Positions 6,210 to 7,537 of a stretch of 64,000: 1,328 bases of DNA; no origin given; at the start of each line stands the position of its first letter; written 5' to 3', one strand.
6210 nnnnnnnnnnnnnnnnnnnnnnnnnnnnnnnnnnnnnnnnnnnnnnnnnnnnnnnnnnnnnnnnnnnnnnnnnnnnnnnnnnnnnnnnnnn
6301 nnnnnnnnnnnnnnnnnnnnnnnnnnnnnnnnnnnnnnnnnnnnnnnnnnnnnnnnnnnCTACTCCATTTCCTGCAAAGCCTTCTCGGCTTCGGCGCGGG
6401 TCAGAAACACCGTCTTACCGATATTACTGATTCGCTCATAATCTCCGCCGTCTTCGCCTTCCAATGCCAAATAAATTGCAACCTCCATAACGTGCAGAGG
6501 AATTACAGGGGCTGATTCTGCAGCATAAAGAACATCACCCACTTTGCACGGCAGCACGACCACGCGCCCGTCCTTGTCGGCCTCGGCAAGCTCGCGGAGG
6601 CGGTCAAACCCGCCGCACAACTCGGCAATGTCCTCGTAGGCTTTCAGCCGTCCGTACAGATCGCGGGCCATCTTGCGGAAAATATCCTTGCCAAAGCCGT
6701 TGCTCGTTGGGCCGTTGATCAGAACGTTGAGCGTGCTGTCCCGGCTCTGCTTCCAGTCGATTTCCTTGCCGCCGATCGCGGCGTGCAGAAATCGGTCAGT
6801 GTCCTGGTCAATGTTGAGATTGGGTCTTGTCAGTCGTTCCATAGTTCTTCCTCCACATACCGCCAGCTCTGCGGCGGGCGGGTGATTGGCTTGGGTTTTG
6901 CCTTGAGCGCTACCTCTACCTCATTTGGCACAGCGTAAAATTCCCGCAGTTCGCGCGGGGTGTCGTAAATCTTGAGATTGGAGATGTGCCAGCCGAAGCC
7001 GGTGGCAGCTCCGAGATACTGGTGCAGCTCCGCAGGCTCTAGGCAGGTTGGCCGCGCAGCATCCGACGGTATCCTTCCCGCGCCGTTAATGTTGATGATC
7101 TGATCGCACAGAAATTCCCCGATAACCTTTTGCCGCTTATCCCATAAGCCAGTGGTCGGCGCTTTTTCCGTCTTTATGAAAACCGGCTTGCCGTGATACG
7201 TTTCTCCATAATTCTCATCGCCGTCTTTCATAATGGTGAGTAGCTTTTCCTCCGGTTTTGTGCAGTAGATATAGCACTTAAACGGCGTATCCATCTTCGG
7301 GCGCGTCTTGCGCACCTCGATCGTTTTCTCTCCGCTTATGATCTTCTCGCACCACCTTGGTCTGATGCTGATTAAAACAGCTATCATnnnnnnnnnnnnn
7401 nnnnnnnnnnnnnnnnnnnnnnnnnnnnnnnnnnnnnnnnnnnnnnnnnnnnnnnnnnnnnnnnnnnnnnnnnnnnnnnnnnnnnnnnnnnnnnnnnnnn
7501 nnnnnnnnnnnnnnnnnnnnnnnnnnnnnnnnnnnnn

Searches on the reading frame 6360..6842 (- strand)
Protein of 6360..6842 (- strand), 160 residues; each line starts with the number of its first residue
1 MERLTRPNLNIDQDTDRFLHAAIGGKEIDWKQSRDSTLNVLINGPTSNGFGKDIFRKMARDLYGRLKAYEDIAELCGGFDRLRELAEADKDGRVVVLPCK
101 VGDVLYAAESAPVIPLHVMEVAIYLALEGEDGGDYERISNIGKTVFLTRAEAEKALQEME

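Call 51: search_protein_families(library=phrogs, proteins=[window:6360-6842:-], max_evalue=0.0001)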
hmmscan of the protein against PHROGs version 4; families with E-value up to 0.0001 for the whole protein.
window:6360-6842:- (160 aa): 2 families
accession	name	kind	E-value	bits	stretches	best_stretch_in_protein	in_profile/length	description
phrog_38832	-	unknown function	1.8e-16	61.5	1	65-108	68-112/186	-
phrog_23707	-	unknown function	6.6e-06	26.7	1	34-79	31-76/258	-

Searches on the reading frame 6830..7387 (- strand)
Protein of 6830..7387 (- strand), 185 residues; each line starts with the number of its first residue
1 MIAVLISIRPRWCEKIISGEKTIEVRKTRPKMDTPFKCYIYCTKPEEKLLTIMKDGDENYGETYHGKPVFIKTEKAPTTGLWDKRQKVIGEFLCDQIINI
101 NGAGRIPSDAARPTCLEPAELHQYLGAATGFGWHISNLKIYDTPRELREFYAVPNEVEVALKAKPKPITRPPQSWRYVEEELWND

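Call 51: search_protein_families(library=phrogs, proteins=[window:6830-7387:-], max_evalue=0.0001)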
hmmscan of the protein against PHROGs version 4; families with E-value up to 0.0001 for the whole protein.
window:6830-7387:- (185 aa): 2 families
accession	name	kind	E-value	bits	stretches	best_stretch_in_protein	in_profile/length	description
phrog_3136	-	unknown function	2.7e-34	119.1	1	2-182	3-129/134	-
phrog_11553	-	unknown function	4.9e-05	23.8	0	4-47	138-182/278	-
